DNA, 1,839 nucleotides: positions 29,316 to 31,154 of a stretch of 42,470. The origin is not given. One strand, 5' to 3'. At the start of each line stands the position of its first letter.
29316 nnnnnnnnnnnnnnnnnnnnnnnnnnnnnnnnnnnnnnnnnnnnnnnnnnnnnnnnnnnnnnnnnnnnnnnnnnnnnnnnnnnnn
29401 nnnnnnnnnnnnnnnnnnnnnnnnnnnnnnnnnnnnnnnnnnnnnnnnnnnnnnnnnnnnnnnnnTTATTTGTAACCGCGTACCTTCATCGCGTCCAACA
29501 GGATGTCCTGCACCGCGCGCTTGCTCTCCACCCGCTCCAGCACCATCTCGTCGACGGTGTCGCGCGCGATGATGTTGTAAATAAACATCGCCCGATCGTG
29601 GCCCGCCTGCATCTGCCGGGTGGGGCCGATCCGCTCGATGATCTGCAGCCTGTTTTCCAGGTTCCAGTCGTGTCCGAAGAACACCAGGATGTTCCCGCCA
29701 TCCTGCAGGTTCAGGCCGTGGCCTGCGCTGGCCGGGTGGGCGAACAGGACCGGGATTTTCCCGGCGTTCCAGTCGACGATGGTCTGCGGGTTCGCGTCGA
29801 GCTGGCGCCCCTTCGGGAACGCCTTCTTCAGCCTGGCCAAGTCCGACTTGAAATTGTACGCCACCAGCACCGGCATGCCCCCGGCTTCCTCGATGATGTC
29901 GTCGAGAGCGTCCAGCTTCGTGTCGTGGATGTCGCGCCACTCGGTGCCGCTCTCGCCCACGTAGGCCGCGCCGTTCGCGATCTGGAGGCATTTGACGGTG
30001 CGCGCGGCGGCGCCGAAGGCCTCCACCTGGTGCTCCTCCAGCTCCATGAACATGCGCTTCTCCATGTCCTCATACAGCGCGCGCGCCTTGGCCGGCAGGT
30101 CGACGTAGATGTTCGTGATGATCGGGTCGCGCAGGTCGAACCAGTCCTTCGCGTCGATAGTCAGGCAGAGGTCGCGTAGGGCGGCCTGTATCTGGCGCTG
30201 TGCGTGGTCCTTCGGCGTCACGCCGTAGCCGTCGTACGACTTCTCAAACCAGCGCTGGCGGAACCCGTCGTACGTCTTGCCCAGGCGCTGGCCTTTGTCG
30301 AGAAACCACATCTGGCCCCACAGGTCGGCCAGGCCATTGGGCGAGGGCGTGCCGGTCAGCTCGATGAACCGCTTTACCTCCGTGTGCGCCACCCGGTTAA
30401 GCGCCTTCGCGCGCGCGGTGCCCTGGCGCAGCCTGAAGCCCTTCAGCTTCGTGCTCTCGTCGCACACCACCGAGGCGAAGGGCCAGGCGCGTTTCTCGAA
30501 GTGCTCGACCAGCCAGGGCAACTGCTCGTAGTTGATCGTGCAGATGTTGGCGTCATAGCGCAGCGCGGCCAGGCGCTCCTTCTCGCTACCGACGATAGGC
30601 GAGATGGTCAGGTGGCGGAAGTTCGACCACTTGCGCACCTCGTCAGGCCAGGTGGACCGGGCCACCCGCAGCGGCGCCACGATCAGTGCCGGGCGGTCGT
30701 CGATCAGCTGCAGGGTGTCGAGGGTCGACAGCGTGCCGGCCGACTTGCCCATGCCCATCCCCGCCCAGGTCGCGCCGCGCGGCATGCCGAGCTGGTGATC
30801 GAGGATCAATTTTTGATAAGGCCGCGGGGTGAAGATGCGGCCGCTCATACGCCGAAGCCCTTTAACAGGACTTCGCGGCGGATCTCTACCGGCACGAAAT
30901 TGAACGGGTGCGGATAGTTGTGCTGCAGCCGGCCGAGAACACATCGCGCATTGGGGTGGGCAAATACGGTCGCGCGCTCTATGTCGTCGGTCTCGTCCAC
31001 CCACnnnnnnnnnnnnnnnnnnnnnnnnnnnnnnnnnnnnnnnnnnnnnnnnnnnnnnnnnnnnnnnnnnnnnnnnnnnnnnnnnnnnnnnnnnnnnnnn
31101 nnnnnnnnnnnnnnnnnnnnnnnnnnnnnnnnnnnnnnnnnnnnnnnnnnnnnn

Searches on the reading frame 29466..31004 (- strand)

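Call 98: search_protein_families(library=phrogs, proteins=[window:29466-31004:-], max_evalue=0.001)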
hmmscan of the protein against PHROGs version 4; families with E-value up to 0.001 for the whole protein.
window:29466-31004:- (512 aa): 3 families
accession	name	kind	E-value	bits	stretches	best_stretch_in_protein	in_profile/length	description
phrog_62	-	DNA, RNA and nucleotide metabolism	8.6e-148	495.3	1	50-509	687-1139/1881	DNA helicase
phrog_11354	-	unknown function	2.5e-24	86.2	1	407-509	14-111/116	-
phrog_16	-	DNA, RNA and nucleotide metabolism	2e-06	27.3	1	57-234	270-434/986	DNA helicase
